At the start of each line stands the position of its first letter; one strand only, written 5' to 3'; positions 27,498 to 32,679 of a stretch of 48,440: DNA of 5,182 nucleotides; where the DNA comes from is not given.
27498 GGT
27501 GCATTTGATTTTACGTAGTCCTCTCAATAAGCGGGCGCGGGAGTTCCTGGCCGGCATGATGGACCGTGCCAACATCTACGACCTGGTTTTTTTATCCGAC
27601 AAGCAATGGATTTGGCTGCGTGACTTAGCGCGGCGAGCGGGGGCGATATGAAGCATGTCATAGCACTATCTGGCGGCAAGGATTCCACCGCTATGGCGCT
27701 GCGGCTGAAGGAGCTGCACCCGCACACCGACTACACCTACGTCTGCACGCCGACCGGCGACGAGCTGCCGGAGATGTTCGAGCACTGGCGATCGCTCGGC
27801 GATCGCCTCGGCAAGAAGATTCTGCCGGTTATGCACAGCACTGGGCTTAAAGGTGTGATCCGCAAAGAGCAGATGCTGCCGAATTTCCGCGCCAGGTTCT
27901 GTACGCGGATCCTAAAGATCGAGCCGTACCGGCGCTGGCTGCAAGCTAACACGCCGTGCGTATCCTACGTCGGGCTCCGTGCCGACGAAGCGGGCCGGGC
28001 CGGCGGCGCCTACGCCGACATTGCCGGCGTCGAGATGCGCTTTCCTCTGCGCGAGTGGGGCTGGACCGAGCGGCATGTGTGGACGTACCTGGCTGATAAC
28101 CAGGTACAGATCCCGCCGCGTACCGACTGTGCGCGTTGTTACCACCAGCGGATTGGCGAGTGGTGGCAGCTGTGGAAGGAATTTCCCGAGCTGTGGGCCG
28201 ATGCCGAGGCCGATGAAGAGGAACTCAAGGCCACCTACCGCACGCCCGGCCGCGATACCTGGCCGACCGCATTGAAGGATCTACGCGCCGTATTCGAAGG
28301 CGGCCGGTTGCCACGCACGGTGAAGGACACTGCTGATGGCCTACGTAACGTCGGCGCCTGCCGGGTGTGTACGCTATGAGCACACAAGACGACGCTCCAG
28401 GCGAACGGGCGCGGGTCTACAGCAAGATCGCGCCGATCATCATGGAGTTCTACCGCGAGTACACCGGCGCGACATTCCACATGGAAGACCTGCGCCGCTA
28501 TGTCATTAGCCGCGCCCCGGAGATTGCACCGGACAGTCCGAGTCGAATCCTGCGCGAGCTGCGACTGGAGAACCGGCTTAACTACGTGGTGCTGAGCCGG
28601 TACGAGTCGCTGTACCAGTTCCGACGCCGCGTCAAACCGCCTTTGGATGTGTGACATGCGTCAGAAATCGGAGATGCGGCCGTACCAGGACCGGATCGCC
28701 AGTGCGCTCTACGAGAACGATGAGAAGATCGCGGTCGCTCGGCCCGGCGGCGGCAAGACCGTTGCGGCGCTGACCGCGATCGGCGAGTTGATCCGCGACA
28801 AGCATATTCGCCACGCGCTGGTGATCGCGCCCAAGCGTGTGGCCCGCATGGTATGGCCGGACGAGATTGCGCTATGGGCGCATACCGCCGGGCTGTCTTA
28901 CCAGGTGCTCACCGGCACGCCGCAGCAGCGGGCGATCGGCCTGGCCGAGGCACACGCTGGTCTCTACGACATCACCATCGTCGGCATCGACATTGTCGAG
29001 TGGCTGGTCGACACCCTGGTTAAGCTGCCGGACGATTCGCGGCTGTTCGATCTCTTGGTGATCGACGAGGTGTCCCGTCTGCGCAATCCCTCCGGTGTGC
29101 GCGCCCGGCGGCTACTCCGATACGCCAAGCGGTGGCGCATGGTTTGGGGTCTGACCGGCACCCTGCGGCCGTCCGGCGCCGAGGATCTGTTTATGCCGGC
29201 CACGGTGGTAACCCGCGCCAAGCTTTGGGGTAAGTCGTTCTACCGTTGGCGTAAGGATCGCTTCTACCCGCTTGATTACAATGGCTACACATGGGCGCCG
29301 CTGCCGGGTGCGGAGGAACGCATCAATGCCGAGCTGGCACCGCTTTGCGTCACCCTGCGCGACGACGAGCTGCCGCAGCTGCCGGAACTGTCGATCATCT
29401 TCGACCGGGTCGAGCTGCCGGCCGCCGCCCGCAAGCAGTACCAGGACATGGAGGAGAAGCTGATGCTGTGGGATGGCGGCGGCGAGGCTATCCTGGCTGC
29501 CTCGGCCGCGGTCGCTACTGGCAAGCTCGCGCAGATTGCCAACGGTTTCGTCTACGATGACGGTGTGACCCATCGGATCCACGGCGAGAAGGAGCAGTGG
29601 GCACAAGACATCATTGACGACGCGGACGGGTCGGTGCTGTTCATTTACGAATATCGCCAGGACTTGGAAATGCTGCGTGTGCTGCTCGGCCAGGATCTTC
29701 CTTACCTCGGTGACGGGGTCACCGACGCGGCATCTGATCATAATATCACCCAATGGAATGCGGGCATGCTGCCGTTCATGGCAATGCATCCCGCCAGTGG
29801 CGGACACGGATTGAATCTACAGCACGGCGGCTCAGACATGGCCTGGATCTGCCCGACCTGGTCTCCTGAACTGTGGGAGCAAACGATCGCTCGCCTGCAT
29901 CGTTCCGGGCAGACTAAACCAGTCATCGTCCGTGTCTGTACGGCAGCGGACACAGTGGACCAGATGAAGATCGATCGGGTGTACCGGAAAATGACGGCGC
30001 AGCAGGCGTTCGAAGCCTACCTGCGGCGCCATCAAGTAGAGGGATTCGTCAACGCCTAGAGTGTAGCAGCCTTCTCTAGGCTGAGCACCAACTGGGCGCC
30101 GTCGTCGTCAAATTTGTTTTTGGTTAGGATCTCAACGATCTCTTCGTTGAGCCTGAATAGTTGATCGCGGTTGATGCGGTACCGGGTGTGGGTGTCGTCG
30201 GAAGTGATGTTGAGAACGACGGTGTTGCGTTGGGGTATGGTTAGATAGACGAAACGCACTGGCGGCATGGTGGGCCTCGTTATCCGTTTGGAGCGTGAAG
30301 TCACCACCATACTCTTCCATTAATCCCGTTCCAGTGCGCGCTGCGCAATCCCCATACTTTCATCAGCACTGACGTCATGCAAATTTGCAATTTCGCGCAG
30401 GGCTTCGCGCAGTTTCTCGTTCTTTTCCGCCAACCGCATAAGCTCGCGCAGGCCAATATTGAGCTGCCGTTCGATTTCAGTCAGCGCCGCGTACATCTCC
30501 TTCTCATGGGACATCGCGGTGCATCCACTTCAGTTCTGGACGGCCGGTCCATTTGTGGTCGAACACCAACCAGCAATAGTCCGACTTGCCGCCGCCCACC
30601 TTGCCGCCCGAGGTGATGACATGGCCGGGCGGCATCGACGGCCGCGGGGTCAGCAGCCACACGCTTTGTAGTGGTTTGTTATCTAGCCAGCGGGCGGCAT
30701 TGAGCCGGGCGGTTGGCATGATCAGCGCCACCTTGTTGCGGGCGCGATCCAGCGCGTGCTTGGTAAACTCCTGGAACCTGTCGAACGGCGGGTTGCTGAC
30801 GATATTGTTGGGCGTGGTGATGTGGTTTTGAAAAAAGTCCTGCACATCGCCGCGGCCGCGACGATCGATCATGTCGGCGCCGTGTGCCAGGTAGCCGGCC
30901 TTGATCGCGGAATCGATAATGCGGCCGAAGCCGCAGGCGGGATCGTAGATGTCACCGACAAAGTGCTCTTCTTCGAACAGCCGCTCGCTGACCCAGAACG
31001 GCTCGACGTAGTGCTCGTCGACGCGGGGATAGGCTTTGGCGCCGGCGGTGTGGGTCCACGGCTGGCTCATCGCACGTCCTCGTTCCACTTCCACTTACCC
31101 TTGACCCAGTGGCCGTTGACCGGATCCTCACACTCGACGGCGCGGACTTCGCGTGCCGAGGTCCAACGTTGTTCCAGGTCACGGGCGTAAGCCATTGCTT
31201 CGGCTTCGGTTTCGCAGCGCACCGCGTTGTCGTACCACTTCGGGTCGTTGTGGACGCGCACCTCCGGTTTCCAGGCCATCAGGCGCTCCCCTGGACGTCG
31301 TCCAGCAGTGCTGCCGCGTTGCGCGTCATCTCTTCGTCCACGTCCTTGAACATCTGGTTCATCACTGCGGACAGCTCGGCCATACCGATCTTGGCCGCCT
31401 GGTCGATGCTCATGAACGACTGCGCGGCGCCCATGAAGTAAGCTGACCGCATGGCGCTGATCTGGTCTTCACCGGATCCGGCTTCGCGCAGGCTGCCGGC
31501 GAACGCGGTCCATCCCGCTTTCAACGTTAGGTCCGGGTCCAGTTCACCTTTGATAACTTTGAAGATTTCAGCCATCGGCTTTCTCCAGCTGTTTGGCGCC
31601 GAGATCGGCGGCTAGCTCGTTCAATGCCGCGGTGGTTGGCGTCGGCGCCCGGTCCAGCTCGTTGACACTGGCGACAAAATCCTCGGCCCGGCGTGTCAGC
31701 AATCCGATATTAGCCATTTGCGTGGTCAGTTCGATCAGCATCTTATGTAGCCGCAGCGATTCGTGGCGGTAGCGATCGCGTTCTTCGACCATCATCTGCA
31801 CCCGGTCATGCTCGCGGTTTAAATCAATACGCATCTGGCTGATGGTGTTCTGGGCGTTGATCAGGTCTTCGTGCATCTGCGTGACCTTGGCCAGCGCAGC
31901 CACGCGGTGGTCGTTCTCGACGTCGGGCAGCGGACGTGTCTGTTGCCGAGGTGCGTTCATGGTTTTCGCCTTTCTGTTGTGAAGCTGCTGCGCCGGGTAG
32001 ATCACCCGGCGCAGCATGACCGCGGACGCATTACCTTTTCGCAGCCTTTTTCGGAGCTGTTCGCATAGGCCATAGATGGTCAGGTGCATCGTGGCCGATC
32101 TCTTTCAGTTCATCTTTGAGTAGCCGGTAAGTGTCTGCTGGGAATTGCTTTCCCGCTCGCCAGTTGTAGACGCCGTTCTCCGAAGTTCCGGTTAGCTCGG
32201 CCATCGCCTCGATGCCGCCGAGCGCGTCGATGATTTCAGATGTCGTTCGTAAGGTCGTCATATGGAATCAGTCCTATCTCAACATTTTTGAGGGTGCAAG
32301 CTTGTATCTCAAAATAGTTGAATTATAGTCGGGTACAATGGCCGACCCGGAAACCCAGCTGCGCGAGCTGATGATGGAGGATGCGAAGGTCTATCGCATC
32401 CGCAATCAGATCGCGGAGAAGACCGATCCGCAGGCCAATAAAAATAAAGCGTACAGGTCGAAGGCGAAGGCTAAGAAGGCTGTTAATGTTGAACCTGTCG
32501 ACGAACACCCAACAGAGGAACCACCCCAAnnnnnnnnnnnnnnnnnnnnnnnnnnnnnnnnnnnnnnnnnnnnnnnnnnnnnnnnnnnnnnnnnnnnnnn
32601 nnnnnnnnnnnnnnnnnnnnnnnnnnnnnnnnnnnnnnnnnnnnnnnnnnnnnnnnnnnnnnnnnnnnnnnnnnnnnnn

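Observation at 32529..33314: Phage-encoded PEP-CTERM (VPLPA-type) exosortase substrate expressed from the early switch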

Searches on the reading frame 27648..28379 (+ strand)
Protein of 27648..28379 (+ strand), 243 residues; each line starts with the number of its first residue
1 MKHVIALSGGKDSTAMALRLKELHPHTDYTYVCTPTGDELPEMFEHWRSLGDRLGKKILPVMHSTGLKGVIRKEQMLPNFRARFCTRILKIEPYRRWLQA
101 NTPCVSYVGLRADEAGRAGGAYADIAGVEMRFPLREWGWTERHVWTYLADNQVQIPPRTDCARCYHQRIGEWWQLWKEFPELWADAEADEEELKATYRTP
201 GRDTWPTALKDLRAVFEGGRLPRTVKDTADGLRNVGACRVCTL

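Call 86: search_protein_families(library=phrogs, proteins=[window:27648-28379:+], max_evalue=0.001)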
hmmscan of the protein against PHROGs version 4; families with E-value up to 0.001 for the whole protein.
window:27648-28379:+ (243 aa): 3 families
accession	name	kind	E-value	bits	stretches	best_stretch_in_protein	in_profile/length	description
phrog_424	-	moron, auxiliary metabolic gene and host takeover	7.7e-39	134.9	1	1-241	161-413/460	phosphoadenosine phosphosulfate reductase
phrog_15238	-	unknown function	3.9e-07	31.1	1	1-55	12-65/215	-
phrog_2302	-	moron, auxiliary metabolic gene and host takeover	0.00019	21.5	0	4-21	31-48/381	phosphoadenosine phosphosulfate reductase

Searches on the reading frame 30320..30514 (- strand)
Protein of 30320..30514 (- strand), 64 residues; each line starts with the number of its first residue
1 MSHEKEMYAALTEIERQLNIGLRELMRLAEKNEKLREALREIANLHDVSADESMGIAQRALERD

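Call 76: search_protein_families(library=phrogs, proteins=[window:30320-30514:-], max_evalue=0.01)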
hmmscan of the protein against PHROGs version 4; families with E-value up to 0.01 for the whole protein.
window:30320-30514:- (64 aa): 1 family
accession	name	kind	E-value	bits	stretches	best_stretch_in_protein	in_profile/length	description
phrog_6388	-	unknown function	0.00049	21.3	1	26-62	1-37/75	-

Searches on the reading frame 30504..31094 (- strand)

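Call 76: search_protein_families(library=phrogs, proteins=[window:30504-31094:-], max_evalue=0.01)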
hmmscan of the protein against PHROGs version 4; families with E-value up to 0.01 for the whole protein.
window:30504-31094:- (196 aa): 1 family
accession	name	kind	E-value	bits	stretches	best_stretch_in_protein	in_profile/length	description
phrog_799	-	other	1.6e-37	130.8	1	23-193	209-381/458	DNA methyltransferase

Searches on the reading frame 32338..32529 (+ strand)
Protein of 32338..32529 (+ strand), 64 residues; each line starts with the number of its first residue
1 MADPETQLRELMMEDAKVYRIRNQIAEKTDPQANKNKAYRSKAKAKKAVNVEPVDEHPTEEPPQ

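Call 3: search_protein_families(library=ncbifam, proteins=[window:32338-32529:+], max_evalue=10)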
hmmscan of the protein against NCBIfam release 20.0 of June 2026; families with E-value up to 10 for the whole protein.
window:32338-32529:+ (64 aa): 0 families

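Call 4: search_protein_families(library=pfam, proteins=[window:32338-32529:+], max_evalue=10)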
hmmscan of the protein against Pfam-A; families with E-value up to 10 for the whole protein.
window:32338-32529:+ (64 aa): 0 families

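Call 76: search_protein_families(library=phrogs, proteins=[window:32338-32529:+], max_evalue=0.01)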
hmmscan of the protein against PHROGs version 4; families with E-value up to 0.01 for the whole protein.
window:32338-32529:+ (64 aa): 0 families
